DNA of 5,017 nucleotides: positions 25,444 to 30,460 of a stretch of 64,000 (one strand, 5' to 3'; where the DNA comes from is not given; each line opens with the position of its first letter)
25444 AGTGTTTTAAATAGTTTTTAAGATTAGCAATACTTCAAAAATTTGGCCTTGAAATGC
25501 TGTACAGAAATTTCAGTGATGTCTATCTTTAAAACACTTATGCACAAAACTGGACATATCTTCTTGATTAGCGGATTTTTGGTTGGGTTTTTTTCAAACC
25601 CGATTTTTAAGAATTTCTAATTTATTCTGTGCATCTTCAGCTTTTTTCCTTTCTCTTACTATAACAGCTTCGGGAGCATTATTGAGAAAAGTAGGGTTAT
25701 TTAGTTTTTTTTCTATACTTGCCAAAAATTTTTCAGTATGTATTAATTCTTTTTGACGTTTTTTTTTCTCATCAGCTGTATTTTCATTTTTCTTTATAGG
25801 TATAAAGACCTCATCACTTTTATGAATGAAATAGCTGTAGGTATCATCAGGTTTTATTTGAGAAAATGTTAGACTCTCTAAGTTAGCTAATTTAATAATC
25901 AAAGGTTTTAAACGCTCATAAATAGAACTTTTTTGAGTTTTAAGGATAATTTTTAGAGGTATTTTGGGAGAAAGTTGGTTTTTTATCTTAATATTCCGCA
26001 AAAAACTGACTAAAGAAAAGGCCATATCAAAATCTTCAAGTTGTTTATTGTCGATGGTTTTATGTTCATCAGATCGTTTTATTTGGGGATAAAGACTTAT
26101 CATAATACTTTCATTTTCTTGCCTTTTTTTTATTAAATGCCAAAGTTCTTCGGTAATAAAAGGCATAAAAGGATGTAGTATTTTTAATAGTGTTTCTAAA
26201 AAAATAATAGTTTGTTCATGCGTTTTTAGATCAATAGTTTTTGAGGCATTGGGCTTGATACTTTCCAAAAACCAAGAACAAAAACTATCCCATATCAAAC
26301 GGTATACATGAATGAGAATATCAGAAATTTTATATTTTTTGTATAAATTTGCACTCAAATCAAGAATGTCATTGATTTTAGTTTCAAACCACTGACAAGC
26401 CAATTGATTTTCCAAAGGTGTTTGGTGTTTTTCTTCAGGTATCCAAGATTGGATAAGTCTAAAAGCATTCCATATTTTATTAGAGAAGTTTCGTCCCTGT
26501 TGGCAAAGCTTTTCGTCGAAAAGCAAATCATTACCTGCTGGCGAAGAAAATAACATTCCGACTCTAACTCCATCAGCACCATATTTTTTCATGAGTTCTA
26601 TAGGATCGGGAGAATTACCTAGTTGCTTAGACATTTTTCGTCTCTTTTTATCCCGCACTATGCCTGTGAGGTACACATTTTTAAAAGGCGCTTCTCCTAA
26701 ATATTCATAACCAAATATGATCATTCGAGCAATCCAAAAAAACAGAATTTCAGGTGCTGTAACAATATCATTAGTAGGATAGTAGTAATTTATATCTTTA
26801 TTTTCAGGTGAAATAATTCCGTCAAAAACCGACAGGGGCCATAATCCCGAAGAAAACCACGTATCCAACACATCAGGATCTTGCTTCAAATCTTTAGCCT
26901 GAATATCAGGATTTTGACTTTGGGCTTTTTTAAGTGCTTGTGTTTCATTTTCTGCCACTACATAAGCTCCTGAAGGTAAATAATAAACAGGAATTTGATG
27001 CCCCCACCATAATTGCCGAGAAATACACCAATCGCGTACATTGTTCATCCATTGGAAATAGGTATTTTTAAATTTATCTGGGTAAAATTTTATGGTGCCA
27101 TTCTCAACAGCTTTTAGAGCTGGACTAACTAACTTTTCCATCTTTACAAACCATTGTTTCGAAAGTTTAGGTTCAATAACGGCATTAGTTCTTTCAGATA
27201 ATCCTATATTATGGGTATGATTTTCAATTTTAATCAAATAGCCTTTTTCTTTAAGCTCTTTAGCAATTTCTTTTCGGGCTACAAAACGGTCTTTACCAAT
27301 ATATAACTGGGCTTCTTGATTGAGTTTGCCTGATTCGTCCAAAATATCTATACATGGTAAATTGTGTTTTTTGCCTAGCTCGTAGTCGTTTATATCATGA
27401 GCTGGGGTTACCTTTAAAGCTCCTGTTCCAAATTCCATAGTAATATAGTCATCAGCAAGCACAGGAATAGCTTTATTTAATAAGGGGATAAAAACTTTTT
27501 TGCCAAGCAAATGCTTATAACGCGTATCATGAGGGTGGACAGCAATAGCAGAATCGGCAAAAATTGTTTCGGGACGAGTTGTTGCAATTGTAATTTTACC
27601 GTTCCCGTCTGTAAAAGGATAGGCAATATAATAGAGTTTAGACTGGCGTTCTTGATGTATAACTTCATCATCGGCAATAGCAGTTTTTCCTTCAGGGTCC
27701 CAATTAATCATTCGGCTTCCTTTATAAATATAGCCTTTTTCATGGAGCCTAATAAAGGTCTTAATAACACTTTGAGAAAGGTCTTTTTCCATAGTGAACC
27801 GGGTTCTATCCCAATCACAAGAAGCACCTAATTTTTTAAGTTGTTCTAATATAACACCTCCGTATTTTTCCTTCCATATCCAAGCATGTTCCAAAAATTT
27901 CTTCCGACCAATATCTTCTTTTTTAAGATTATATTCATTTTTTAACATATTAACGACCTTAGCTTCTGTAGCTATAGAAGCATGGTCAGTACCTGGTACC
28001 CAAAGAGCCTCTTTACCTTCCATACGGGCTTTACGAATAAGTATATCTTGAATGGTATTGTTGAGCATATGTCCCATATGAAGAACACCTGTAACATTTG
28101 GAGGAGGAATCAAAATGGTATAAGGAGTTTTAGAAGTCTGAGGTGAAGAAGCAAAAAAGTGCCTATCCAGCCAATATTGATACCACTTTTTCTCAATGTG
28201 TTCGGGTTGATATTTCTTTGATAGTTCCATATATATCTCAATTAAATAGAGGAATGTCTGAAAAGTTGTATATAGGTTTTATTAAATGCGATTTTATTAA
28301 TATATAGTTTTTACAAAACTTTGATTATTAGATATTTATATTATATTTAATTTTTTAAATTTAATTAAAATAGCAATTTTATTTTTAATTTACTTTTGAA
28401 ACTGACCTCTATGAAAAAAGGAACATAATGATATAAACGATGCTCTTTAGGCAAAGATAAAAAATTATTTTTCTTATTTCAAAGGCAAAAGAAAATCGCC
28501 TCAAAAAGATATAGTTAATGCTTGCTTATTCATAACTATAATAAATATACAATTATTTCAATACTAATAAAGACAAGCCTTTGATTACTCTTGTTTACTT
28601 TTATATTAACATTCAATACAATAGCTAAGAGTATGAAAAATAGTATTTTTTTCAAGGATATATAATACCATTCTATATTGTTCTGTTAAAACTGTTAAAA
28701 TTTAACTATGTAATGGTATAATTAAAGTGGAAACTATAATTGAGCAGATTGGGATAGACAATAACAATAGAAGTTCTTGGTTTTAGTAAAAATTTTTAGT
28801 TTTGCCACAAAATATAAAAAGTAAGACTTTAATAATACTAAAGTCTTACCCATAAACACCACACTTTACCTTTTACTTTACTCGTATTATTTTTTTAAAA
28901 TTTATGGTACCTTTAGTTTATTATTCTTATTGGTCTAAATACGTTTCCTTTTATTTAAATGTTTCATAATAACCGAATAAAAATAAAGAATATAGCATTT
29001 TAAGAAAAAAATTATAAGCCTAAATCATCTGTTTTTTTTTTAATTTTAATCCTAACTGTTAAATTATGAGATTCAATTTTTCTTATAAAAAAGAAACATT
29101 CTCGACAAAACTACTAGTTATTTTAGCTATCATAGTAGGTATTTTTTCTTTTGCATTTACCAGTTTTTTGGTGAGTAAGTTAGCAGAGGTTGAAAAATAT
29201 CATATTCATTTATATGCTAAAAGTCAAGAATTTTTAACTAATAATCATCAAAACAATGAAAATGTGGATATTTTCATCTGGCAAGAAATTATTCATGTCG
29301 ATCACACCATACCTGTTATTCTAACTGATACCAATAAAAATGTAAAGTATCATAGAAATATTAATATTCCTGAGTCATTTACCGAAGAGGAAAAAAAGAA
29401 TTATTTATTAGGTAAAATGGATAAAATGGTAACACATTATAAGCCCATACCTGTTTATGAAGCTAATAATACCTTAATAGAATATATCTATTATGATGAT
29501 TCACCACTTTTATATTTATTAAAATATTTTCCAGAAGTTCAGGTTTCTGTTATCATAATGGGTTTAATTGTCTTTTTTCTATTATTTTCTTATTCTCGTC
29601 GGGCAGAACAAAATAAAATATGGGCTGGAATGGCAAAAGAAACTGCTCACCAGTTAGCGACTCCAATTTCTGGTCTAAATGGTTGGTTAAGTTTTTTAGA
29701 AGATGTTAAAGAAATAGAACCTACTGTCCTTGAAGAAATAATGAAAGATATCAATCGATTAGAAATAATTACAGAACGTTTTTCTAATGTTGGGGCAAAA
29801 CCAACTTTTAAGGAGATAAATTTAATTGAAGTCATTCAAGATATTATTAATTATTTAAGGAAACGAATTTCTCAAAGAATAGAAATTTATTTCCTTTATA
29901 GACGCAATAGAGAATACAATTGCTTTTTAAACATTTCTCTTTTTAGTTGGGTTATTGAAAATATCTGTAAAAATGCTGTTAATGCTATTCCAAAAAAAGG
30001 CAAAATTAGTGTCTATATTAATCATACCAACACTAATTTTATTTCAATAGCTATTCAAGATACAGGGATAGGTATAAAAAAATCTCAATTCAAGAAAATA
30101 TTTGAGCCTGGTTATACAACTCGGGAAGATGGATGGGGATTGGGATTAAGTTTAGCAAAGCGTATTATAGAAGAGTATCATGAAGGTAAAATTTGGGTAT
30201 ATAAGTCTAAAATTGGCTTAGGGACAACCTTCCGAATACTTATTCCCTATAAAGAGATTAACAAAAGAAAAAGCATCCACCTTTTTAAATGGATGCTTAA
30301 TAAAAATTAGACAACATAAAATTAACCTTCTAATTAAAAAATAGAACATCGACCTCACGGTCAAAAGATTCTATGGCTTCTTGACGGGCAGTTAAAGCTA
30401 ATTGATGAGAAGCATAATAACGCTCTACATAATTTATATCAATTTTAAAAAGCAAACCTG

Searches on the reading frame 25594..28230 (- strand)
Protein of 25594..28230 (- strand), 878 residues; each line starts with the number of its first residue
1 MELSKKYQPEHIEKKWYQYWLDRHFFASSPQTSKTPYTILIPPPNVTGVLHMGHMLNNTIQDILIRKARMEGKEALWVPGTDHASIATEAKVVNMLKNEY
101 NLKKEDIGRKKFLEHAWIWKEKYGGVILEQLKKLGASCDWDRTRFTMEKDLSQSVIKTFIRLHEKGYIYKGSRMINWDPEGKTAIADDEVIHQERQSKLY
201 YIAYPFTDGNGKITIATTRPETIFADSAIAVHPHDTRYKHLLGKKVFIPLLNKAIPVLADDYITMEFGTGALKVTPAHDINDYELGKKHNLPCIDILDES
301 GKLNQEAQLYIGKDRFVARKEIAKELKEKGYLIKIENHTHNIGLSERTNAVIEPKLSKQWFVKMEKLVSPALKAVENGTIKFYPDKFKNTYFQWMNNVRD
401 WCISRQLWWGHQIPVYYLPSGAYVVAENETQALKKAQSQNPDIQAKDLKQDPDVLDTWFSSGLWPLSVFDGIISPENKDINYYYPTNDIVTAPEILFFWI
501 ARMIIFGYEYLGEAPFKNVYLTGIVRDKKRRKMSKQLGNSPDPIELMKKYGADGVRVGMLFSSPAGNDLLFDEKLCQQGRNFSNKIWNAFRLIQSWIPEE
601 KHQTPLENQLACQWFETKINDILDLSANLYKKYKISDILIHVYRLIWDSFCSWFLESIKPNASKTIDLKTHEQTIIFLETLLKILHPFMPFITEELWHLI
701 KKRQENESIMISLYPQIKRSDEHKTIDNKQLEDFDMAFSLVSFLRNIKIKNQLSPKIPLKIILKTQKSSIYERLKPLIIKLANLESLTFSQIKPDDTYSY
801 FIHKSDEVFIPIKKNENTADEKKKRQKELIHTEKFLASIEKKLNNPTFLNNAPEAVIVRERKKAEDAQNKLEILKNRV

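Call 25: search_protein_families(library=pfam, proteins=[window:25594-28230:-], max_evalue=0.001)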
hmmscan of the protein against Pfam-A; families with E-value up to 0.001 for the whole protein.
window:25594-28230:- (878 aa): 5 families
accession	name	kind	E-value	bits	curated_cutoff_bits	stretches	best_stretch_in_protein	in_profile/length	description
PF00133.28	tRNA-synt_1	-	7e-127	424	22.7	1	15-570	1-412/414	tRNA synthetases class I (I, L, M and V)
PF08264.19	Anticodon_1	-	3.8e-27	95.4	25.1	1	613-762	2-147/148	Anticodon-binding domain of tRNA ligase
PF09334.17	tRNA-synt_1g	-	2.2e-16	60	20.1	2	44-190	8-135/391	tRNA synthetases class I (M)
PF13603.12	tRNA-synt_1_2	-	3.8e-13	49.8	25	1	243-312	86-158/185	Leucyl-tRNA synthetase, editing domain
PF10458.14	Val_tRNA-synt_C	-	3.1e-10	40.6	25.9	1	819-877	3-61/66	Valyl tRNA synthetase tRNA binding arm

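Call 50: find_homologous_proteins(query=window:25594-28230:-, max_evalue=1e-100)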
Query window:25594-28230:- (878 aa): 8000 proteins with E <= 1e-100 among 8000 candidates; the best 120 are listed.
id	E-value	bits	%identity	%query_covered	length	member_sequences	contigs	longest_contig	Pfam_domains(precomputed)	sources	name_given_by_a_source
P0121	0.0e+0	2029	100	100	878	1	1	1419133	PF09334.18,PF08264.20,PF13603.13,PF00133.29,PF10458.15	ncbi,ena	-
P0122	0.0e+0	1335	65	100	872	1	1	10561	PF09334.18,PF08264.20,PF13603.13,PF00133.29,PF10458.15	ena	-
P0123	0.0e+0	1326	65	100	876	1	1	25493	PF09334.18,PF08264.20,PF13603.13,PF00133.29,PF10458.15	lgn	-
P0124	0.0e+0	1304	64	100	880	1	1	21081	PF09334.18,PF08264.20,PF13603.13,PF00133.29,PF10458.15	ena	-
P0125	0.0e+0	1244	59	98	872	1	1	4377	PF09334.18,PF08264.20,PF13603.13,PF00133.29,PF10458.15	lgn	-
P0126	0.0e+0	1241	59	100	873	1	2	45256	PF09334.18,PF08264.20,PF13603.13,PF00133.29,PF10458.15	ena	-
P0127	0.0e+0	1241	60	100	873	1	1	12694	PF09334.18,PF08264.20,PF13603.13,PF00133.29,PF10458.15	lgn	-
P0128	0.0e+0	1238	60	100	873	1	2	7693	PF09334.18,PF08264.20,PF13603.13,PF00133.29,PF10458.15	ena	-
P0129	0.0e+0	1235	61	100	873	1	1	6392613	PF09334.18,PF08264.20,PF13603.13,PF00133.29,PF10458.15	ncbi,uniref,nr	ncbi:valine--tRNA ligase [Fulvivirga maritima]|uniref:valine--tRNA ligase n=1 Tax=Fulvivirga maritim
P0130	0.0e+0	1234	58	100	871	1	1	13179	PF09334.18,PF08264.20,PF13603.13,PF00133.29,PF10458.15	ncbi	-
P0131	0.0e+0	1234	59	100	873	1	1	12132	PF09334.18,PF08264.20,PF13603.13,PF00133.29,PF10458.15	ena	-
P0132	0.0e+0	1234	58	100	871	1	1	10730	PF09334.18,PF08264.20,PF13603.13,PF00133.29,PF10458.15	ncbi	-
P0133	0.0e+0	1233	61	100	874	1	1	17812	PF09334.18,PF08264.20,PF13603.13,PF00133.29,PF10458.15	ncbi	-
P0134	0.0e+0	1233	60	100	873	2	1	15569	PF09334.18,PF08264.20,PF13603.13,PF00133.29,PF10458.15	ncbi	-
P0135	0.0e+0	1232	59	100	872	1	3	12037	PF09334.18,PF08264.20,PF13603.13,PF00133.29,PF10458.15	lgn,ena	-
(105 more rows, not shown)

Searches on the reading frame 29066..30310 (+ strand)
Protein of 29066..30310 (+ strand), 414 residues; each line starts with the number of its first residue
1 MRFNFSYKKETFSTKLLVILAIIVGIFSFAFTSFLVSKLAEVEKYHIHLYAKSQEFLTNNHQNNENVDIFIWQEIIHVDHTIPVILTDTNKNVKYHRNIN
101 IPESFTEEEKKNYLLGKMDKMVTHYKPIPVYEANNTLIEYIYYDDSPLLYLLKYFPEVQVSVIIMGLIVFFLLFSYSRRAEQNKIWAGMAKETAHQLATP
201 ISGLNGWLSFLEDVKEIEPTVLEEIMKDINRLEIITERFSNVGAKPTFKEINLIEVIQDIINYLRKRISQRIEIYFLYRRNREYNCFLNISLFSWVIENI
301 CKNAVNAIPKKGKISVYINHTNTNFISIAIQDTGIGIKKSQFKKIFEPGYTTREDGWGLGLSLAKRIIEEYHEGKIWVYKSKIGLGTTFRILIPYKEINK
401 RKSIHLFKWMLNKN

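Call 25: search_protein_families(library=pfam, proteins=[window:29066-30310:+], max_evalue=0.001)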
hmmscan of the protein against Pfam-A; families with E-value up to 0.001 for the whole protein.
window:29066-30310:+ (414 aa): 3 families
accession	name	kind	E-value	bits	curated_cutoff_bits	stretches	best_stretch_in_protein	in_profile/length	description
PF02518.31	HATPase_c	-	1.3e-20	74.3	26.4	1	295-396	8-110/111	Histidine kinase-, DNA gyrase B-, and HSP90-like ATPase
PF13589.12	HATPase_c_3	-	0.00025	21.5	25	1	294-354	4-62/137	Histidine kinase-, DNA gyrase B-, and HSP90-like ATPase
PF00512.31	HisKA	-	0.0005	20.5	26.9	0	190-239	6-57/66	His Kinase A (phospho-acceptor) domain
